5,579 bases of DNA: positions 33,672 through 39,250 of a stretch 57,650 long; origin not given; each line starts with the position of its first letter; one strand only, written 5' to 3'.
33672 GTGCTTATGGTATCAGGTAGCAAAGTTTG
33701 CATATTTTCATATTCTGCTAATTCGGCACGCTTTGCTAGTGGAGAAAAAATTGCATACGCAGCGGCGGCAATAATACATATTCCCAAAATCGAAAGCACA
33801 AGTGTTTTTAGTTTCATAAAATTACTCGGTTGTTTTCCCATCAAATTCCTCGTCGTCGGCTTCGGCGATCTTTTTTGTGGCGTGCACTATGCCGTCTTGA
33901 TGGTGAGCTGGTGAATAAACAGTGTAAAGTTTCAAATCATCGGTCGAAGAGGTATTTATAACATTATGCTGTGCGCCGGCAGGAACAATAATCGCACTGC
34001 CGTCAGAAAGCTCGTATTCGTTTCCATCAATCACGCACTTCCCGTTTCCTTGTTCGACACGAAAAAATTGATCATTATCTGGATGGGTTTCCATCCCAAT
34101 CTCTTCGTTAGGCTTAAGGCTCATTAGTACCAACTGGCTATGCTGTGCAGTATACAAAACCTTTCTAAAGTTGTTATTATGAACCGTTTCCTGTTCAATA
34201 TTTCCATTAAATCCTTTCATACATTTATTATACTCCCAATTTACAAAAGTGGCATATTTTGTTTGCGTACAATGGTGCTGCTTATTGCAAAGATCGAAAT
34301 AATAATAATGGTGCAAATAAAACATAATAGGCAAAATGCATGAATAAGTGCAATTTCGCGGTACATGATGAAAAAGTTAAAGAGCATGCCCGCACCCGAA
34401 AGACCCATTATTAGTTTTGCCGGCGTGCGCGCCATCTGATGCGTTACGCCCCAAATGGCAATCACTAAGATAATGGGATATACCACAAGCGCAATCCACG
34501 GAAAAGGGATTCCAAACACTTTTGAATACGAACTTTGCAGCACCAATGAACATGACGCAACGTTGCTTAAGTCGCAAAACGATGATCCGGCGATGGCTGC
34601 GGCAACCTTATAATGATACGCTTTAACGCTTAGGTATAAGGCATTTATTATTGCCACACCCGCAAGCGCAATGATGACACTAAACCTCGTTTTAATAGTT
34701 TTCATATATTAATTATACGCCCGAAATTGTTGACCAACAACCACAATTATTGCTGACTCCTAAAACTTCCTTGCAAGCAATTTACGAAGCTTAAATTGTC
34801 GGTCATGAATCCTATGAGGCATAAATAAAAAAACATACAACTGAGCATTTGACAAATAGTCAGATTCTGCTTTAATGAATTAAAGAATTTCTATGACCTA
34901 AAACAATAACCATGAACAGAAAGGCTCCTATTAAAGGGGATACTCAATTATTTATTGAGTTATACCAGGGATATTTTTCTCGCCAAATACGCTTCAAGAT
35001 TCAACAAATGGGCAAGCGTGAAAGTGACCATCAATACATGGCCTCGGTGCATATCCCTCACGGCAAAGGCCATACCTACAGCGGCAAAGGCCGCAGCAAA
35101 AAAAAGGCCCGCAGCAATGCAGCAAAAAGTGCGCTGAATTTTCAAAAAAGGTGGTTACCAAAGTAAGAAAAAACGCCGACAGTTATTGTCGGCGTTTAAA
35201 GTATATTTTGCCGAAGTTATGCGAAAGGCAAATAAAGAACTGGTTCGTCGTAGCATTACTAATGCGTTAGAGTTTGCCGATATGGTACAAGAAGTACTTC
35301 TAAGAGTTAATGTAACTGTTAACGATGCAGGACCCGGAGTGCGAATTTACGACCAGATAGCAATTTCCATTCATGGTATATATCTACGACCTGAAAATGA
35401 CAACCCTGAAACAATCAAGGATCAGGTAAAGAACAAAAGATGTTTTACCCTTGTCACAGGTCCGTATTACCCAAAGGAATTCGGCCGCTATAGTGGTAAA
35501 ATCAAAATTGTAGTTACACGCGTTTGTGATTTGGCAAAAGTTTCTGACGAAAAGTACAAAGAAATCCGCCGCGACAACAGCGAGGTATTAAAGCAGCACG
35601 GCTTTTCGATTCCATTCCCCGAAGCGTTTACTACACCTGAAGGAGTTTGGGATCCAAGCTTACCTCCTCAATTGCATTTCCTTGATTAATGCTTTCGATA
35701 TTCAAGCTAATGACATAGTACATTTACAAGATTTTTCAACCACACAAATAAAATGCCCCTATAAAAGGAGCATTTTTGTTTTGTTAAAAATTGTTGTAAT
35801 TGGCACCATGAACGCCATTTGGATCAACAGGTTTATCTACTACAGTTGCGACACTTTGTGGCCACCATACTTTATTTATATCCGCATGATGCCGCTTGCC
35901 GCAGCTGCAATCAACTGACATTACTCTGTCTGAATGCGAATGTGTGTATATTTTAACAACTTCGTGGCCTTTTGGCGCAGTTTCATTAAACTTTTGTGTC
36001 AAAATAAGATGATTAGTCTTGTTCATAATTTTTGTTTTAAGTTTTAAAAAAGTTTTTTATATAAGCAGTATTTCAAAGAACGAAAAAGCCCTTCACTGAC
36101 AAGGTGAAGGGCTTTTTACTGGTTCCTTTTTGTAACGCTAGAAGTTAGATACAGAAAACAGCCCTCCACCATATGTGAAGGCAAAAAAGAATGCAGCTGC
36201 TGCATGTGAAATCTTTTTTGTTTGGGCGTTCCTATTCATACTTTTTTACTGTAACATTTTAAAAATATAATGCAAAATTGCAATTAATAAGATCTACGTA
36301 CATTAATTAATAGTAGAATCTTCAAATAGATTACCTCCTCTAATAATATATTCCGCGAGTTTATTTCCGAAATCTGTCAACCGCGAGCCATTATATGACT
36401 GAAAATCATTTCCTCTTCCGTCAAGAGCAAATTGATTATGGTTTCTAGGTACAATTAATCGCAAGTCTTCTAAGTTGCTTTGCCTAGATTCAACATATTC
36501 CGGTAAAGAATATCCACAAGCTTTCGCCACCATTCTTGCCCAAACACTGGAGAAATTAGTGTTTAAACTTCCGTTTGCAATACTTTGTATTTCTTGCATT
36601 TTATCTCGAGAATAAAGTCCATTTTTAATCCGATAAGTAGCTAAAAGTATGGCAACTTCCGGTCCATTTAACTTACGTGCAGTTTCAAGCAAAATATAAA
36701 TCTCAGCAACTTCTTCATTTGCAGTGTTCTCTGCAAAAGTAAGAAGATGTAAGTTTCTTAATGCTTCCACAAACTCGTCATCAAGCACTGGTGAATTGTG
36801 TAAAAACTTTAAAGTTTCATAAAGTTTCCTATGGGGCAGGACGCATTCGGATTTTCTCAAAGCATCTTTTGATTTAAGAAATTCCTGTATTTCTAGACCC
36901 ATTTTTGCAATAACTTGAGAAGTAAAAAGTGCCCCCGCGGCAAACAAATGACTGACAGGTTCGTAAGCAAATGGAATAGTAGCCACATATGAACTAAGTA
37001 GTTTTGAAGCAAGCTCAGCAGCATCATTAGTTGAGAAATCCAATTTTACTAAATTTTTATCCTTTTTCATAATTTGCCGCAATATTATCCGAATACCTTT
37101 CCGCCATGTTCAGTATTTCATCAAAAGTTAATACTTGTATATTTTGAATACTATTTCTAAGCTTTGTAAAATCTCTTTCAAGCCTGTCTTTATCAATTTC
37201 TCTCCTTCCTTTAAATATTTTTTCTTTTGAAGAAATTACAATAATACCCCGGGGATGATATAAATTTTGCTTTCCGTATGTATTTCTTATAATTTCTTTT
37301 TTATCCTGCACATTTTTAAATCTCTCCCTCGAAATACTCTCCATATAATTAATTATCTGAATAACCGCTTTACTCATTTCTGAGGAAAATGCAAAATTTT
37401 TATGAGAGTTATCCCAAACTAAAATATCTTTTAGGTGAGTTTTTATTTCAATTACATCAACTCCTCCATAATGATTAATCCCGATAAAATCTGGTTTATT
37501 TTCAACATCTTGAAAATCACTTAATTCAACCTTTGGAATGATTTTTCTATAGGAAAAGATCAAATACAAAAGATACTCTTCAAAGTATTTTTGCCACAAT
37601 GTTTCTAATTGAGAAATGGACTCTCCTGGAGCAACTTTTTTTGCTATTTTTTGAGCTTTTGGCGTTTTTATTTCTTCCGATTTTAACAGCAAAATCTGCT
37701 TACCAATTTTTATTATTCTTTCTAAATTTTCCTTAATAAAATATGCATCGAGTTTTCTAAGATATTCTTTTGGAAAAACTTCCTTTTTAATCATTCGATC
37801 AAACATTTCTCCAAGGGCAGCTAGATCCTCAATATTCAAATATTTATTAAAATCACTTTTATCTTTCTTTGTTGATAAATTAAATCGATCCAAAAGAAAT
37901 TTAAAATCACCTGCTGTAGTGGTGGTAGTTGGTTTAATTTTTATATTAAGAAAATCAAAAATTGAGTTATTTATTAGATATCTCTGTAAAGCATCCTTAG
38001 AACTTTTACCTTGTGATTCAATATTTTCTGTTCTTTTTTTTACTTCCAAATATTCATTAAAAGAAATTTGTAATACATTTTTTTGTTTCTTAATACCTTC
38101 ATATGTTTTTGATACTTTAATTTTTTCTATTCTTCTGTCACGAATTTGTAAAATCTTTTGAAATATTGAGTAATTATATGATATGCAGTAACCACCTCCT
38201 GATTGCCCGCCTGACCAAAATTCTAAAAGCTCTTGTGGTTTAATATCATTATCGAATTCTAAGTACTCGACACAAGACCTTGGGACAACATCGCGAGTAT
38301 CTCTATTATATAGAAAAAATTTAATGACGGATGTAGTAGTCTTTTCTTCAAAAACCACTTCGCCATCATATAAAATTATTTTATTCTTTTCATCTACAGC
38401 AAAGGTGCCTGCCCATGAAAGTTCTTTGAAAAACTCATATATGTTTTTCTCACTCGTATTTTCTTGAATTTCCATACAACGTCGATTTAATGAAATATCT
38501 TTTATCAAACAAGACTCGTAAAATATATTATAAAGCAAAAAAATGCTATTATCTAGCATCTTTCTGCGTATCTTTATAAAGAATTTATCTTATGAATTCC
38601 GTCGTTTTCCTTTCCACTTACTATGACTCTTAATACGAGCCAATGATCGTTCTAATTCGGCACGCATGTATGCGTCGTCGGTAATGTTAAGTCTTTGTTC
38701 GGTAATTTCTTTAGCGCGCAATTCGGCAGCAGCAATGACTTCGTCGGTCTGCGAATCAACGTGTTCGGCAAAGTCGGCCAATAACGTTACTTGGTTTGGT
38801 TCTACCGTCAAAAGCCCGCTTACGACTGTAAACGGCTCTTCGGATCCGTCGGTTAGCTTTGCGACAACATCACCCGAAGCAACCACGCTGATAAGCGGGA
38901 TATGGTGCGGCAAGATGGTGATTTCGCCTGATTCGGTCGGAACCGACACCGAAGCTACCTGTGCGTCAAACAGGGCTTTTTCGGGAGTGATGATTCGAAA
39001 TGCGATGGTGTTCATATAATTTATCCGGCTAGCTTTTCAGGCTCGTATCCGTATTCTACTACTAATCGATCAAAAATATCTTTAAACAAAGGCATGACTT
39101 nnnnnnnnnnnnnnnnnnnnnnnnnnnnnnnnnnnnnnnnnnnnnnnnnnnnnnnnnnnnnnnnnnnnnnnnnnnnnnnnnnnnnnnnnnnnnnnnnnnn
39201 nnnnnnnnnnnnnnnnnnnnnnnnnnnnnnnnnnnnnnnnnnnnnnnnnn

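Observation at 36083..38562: Very AT-rich island with a Shedu-type nuclease, partner gene and mini-ORF inserted right behind the ATP synthase operon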

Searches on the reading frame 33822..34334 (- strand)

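Call 64: search_protein_families(library=padloc, proteins=[window:33822-34334:-], max_evalue=0.01)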
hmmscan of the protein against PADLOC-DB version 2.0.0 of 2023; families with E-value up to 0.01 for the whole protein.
window:33822-34334:- (170 aa): 1 family
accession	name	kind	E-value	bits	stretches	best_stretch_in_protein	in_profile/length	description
PDLC04948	PDC-S19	-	0.006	14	1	9-56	64-111/325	-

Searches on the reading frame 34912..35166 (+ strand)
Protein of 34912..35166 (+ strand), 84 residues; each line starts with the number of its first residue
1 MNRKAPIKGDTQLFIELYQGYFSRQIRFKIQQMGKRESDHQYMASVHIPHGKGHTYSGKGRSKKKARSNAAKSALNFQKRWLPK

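Call 3: search_protein_families(library=pfam, proteins=[window:34912-35166:+], max_evalue=0.1)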
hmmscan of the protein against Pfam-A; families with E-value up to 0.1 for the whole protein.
window:34912-35166:+ (84 aa): 3 families
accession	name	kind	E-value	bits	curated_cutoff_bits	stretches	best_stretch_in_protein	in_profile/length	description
PF00035.32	dsrm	-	1.4e-07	32.4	23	1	30-76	21-64/66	Double-stranded RNA binding motif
PF20932.3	Dicer_dsRBD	-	0.00013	22.9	26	1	34-79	41-84/89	Dicer, dsRNA-binding domain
PF24995.1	DSRM_2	-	0.04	14.8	27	1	37-76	41-75/79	dsRNA binding domain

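Call 64: search_protein_families(library=padloc, proteins=[window:34912-35166:+], max_evalue=0.01)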
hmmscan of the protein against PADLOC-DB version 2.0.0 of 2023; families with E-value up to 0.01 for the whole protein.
window:34912-35166:+ (84 aa): 0 families

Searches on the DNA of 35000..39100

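Call 57: search_rna_families(source=window, start=35000, end=39100, threshold=evalue, max_evalue=1)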
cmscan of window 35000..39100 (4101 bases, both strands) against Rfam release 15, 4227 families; matches with E-value up to 1: 8.
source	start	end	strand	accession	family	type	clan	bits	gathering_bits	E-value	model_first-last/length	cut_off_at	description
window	36016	36120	+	RF04182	GibS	Gene; sRNA;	-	32.6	115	0.083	1-142/142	no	GibS sRNA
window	36080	36158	-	RF00506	Thr_leader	Cis-reg; leader;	-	31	55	0.005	1-118/118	no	Threonine operon leader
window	36041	36123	+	RF04312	trpB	Cis-reg;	-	29.1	59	0.38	1-107/107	no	trpB ncRNA motif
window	35729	35819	-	RF01627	ceN36-1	Gene; snRNA; snoRNA; HACA-box;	-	28.8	48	0.029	1-130/130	no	Nematode snoRNA ceN36-1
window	36080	36177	-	RF01859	Phe_leader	Cis-reg; leader;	-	27.4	55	0.14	1-125/125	no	Phenylalanine leader peptide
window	35733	35791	-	RF04197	mir-9457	Gene; miRNA;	-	23.2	90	0.31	1-68/68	no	mir-9457 microRNA precursor family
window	35165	35232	-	RF02676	Esr41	Gene; sRNA;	-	21.4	102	0.81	1-74/74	no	Enterohemorrhagic E. coli sRNA 41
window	36077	36123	-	RF03278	mir-980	Gene; miRNA;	-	20.4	47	0.56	1-80/80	no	mir-980 microRNA precursor family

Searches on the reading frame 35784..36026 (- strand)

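Call 3: search_protein_families(library=pfam, proteins=[window:35784-36026:-], max_evalue=0.1)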
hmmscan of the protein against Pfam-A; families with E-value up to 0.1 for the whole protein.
window:35784-36026:- (80 aa): 2 families
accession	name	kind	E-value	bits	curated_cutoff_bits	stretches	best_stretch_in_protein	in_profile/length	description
PF14704.11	DERM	-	0.041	14.5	28.3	1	10-61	4-58/152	Dermatopontin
PF07282.18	Cas12f1-like_TNB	-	0.042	14.4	26.3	1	31-51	36-55/60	Cas12f1-like, TNB domain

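Call 4: search_protein_families(library=padloc, proteins=[window:35784-36026:-], max_evalue=0.1)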
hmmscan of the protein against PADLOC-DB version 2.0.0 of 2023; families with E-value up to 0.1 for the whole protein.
window:35784-36026:- (80 aa): 0 families

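Call 25: search_protein_families(library=ncbifam, proteins=[window:35784-36026:-], max_evalue=0.1)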
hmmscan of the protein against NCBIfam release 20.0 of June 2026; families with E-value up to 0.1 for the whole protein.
window:35784-36026:- (80 aa): 0 families

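Call 26: search_protein_families(library=phrogs, proteins=[window:35784-36026:-], max_evalue=0.1)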
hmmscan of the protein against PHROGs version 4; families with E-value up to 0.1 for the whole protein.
window:35784-36026:- (80 aa): 0 families
